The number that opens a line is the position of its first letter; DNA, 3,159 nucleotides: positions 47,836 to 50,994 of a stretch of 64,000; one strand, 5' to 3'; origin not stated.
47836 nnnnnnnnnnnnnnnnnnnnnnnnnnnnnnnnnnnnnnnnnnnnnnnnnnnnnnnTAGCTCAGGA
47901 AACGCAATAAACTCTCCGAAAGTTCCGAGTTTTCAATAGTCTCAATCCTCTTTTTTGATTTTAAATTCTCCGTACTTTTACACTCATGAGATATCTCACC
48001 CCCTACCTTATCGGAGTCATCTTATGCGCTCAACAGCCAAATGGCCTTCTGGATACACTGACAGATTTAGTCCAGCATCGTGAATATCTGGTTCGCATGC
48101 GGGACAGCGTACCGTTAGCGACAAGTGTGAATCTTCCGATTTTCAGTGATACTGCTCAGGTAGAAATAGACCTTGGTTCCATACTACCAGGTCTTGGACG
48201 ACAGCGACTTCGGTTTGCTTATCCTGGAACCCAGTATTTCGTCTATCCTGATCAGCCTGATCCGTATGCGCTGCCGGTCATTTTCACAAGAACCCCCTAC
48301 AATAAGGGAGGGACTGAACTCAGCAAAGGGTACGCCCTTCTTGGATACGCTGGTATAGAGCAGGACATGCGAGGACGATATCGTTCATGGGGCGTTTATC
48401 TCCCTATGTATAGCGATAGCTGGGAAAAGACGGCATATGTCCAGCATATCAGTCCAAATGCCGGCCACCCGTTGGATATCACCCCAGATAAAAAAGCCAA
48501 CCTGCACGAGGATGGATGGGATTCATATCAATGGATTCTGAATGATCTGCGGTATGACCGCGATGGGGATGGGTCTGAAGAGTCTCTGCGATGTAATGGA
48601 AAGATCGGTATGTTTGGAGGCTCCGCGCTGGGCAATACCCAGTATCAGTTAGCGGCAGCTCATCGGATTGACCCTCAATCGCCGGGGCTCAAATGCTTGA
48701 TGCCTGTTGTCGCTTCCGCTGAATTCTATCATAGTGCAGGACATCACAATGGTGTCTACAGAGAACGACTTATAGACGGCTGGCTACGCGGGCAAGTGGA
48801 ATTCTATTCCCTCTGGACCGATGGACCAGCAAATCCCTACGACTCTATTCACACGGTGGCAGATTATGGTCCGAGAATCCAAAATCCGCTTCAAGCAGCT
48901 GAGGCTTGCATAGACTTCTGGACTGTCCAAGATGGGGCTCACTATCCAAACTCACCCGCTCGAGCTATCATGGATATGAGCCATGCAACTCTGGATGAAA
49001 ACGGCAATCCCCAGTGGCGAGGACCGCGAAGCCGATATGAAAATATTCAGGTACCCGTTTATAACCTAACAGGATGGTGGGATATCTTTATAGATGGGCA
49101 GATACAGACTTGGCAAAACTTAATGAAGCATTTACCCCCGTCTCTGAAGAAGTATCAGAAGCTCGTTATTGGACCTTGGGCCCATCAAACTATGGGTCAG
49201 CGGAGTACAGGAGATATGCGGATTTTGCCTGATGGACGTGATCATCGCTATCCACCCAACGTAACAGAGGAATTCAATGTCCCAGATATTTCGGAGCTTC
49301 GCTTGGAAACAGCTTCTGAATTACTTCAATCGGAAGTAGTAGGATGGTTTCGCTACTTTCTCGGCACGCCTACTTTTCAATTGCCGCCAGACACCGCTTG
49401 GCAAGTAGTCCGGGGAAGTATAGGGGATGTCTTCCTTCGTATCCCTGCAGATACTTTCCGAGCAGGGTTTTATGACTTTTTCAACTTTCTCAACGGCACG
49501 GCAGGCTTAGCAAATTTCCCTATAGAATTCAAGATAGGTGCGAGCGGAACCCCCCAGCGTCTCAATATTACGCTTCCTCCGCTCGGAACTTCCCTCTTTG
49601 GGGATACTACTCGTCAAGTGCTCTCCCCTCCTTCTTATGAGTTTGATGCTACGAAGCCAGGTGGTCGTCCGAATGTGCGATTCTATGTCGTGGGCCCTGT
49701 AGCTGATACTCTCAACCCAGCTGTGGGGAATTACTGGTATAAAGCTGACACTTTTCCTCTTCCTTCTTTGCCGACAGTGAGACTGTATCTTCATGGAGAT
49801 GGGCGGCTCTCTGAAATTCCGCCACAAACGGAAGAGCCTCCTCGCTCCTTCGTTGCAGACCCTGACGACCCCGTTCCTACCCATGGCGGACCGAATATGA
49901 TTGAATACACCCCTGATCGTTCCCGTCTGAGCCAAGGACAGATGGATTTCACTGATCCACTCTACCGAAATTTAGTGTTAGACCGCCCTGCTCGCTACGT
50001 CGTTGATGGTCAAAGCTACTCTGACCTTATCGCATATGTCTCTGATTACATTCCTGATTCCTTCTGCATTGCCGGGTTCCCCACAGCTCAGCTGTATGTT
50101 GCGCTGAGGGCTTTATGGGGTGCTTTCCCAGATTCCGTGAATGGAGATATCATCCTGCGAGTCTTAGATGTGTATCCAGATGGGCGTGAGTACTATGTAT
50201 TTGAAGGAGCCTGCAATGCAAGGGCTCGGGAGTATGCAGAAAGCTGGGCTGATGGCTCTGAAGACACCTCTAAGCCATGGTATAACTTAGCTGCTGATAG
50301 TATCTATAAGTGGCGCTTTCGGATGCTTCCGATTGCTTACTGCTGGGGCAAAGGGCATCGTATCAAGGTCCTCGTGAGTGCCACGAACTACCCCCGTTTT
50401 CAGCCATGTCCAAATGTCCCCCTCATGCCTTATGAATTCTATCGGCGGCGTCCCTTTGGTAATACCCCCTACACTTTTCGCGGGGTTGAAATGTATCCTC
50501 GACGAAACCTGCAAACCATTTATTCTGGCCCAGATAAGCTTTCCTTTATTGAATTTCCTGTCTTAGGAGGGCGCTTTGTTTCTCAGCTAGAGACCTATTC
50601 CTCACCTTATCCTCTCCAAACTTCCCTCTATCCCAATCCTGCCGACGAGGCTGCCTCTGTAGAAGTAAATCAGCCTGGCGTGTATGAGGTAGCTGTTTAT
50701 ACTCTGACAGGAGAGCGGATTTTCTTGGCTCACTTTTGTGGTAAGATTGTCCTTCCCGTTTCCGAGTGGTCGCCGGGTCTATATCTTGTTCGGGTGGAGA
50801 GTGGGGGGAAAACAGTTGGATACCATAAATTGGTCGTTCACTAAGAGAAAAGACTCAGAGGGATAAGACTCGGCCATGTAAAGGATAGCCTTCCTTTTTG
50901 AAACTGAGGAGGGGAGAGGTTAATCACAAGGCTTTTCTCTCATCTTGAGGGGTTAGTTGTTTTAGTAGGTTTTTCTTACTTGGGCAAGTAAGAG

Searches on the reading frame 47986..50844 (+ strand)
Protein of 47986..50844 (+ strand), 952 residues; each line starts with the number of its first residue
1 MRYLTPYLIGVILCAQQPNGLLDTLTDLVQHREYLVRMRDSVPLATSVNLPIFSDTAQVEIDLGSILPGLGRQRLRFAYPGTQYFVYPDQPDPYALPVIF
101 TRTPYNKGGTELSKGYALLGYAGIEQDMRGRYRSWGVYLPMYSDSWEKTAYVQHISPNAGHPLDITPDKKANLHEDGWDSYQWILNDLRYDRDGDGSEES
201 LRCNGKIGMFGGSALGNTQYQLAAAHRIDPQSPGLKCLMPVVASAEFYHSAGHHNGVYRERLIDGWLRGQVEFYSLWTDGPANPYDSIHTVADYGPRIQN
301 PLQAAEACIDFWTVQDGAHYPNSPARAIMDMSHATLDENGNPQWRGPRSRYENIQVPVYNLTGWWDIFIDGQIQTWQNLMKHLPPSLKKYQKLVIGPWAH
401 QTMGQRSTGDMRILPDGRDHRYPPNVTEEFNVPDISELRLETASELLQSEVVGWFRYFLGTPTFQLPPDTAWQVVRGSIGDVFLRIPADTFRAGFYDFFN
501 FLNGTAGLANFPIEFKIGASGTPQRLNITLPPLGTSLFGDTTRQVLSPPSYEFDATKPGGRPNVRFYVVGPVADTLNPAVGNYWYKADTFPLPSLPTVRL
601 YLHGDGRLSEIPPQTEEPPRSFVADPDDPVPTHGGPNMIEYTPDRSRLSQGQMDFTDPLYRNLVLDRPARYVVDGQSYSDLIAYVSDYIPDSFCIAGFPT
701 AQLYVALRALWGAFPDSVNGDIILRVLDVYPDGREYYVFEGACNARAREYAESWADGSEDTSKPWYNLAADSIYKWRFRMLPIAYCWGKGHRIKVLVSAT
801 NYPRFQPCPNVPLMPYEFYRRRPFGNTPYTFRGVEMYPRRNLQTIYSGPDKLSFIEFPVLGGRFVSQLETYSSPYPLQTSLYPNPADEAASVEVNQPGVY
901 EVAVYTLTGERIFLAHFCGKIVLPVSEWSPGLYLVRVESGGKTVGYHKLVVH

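Call 7: search_protein_families(library=pfam, proteins=[window:47986-50844:+], max_evalue=0.00001)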
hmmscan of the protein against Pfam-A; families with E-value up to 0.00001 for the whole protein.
window:47986-50844:+ (952 aa): 3 families
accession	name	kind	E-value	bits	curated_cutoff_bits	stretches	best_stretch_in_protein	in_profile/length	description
PF02129.25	Peptidase_S15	-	7.3e-27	95.1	23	1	87-401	11-261/262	X-Pro dipeptidyl-peptidase (S15 family)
PF08530.16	PepX_C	-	8.4e-14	52.4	22.5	1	564-810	9-189/217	X-Pro dipeptidyl-peptidase C-terminal non-catalytic domain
PF18962.6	Por_Secre_tail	-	8.4e-07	29.6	27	1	881-951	1-75/75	Secretion system C-terminal sorting domain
